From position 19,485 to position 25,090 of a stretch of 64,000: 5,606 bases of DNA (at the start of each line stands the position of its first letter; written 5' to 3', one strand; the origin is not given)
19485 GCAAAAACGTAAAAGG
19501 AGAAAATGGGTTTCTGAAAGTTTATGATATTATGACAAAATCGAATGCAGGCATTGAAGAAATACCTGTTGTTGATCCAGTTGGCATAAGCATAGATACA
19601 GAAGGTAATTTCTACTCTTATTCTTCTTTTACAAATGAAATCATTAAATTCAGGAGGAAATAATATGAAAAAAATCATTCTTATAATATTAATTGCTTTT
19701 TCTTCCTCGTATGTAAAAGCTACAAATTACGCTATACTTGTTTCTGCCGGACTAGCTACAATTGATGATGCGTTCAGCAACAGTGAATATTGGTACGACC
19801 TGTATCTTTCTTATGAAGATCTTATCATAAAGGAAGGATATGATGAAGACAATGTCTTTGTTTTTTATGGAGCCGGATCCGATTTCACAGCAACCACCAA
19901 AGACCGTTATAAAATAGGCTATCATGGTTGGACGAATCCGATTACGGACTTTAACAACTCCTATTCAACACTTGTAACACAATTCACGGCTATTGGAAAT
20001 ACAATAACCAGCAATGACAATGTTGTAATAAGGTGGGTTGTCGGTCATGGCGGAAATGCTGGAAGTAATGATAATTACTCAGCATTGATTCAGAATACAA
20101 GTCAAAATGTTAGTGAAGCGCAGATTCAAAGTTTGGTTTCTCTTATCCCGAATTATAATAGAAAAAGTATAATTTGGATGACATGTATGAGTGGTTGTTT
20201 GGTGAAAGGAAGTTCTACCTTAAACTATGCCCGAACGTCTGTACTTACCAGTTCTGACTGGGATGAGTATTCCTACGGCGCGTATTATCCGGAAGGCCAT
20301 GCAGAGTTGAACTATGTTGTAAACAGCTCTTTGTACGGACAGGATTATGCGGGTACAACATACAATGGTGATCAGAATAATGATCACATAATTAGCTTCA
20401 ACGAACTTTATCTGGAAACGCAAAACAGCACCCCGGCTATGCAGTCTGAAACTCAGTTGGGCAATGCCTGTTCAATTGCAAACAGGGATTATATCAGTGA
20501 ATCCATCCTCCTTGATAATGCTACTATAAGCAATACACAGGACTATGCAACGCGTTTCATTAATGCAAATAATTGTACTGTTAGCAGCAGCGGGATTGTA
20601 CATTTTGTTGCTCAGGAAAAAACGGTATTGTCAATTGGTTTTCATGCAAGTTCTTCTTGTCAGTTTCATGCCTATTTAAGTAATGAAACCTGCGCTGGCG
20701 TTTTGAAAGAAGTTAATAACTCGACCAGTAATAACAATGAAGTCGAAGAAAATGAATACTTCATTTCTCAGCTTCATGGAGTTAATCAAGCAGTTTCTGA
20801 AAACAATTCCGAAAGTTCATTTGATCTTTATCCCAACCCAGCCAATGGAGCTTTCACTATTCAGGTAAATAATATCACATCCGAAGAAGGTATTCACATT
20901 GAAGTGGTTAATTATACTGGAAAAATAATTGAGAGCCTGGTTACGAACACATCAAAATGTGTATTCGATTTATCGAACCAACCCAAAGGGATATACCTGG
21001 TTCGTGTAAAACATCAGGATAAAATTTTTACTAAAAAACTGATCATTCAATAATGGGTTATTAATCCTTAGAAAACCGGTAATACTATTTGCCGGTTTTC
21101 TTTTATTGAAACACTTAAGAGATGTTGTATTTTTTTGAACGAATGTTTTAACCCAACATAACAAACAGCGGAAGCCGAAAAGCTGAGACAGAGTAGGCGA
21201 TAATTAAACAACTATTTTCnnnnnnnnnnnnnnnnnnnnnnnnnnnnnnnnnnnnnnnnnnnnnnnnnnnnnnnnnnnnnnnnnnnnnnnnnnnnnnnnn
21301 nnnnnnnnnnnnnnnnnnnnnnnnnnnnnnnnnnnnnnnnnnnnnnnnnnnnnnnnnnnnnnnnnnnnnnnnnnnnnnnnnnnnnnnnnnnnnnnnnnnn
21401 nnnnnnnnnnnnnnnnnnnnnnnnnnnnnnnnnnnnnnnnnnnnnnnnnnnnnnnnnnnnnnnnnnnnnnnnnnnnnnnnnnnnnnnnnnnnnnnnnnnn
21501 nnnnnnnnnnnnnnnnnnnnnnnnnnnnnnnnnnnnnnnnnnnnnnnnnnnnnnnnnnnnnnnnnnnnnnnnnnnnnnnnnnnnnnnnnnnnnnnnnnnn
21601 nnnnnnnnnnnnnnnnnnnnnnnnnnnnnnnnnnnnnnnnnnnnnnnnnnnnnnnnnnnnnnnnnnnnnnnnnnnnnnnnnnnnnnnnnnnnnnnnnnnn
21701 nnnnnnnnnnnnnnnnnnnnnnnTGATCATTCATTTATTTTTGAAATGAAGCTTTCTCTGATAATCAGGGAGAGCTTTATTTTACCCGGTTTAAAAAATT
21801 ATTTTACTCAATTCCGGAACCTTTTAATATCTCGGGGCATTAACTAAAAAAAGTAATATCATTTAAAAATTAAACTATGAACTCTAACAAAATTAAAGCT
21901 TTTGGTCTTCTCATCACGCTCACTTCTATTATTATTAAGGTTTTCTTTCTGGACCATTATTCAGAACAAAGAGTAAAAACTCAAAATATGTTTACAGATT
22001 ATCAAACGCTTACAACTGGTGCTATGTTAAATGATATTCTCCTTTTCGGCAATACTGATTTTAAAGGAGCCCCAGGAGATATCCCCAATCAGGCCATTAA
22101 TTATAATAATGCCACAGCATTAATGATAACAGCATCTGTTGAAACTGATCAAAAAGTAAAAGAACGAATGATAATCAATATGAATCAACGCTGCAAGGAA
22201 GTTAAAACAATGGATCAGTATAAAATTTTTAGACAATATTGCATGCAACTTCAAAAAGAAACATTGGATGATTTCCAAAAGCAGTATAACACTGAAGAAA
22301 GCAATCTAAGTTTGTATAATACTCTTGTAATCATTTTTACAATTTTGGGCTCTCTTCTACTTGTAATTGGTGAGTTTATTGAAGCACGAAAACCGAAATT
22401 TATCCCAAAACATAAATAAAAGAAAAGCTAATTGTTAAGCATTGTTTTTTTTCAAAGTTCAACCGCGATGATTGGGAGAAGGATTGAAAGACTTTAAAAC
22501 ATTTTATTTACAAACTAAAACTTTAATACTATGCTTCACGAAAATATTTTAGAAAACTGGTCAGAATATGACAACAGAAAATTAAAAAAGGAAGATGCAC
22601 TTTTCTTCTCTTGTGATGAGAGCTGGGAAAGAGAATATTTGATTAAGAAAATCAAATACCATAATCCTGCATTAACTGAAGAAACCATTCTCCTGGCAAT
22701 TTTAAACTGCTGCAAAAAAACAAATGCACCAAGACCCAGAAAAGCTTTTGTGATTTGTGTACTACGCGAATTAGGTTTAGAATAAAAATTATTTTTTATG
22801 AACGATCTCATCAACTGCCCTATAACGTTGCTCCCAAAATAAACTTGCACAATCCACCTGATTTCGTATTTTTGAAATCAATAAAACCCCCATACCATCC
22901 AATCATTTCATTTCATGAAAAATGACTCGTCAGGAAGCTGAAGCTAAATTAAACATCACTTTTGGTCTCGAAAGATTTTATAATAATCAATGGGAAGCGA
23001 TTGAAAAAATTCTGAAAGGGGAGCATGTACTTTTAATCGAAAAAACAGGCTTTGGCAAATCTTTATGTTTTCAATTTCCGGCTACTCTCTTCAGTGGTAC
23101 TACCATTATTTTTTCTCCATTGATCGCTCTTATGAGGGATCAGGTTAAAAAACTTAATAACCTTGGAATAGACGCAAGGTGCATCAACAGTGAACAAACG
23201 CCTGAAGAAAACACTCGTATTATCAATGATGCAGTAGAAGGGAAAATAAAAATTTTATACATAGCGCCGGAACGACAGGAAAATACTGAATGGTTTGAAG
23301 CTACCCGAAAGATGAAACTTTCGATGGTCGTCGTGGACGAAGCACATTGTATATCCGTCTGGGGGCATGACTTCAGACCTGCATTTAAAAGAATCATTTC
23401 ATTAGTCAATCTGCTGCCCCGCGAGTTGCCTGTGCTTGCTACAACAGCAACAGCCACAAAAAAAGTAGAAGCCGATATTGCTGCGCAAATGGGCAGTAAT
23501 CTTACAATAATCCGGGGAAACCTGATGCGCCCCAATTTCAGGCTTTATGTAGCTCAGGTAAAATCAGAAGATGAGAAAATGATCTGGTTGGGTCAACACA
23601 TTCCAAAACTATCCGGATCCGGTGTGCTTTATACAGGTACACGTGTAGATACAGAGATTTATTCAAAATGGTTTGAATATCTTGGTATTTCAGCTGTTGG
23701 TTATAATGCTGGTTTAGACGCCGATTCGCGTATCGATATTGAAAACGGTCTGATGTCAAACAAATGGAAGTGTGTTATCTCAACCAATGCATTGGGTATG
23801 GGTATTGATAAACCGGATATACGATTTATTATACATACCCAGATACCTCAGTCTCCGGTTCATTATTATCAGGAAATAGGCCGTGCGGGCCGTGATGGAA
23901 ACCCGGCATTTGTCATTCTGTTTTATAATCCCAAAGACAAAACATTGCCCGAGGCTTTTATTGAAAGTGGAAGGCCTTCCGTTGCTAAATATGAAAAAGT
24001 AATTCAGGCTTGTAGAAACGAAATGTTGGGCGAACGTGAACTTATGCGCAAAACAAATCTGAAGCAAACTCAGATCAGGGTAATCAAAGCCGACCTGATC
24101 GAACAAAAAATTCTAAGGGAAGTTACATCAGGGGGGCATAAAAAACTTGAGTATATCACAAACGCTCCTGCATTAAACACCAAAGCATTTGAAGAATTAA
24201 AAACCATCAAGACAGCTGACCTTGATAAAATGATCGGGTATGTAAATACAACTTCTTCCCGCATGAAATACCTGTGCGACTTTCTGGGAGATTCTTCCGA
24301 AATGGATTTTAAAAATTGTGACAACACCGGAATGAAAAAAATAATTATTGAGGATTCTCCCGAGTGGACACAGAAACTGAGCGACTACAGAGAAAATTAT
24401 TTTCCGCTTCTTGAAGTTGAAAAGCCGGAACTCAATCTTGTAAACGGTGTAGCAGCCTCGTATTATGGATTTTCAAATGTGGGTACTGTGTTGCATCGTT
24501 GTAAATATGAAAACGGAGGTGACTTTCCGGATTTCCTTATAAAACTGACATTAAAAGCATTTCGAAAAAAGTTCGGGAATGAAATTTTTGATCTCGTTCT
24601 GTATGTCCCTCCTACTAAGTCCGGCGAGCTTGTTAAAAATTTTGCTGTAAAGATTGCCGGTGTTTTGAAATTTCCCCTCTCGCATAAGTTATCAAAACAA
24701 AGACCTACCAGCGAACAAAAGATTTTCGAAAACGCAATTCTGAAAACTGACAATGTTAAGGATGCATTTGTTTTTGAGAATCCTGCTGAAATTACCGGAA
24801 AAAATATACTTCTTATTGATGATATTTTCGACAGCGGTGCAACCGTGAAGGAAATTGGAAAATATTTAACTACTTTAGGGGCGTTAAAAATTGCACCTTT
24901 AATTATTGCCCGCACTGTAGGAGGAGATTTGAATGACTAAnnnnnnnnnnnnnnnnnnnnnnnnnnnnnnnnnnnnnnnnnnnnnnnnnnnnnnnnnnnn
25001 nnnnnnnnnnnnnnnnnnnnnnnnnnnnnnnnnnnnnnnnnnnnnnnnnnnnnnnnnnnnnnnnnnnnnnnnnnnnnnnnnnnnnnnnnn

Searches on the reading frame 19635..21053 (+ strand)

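Call 27: search_protein_families(library=pfam, proteins=[window:19635-21053:+], max_evalue=0.001)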
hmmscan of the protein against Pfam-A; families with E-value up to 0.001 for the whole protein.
window:19635-21053:+ (472 aa): 1 family
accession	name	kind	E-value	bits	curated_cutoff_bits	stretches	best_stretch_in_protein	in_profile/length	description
PF18962.6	Por_Secre_tail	-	1.8e-15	57.4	27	1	398-471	1-75/75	Secretion system C-terminal sorting domain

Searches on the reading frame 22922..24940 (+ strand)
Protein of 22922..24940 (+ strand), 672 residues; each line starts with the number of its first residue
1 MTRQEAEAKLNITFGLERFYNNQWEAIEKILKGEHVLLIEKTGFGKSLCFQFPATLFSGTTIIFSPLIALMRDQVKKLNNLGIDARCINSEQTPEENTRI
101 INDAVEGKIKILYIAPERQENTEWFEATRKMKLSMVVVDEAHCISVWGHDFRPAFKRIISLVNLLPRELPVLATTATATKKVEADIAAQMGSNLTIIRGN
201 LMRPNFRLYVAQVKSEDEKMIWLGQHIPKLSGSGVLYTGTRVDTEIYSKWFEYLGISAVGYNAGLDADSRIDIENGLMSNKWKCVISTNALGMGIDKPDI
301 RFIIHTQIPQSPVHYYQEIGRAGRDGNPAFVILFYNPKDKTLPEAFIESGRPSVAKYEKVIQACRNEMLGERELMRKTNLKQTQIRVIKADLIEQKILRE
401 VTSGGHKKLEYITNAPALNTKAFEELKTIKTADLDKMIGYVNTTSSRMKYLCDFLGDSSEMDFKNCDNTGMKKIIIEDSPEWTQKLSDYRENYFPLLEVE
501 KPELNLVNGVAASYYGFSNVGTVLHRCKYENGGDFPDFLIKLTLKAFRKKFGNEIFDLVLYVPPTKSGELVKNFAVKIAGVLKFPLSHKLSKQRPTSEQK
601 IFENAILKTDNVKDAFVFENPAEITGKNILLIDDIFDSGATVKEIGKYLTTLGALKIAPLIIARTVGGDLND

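Call 27: search_protein_families(library=pfam, proteins=[window:22922-24940:+], max_evalue=0.001)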
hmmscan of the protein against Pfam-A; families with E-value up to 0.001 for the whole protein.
window:22922-24940:+ (672 aa): 5 families
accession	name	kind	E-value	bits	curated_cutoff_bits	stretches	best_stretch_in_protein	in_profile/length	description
PF00270.35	DEAD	-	9.5e-27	94.2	26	1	21-183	2-165/167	DEAD/DEAH box helicase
PF00271.37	Helicase_C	-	4.9e-19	69.1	23.5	1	235-326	19-110/110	Helicase conserved C-terminal domain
PF00156.33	Pribosyltran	-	2.6e-06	27.3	26.3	1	603-657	71-118/158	Phosphoribosyl transferase domain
PF04851.21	ResIII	-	5.3e-05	23.6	22.5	1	20-146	5-139/164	Type III restriction enzyme, res subunit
PF16124.10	RecQ_Zn_bind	-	0.0002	22.4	25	1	422-468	16-64/66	RecQ zinc-binding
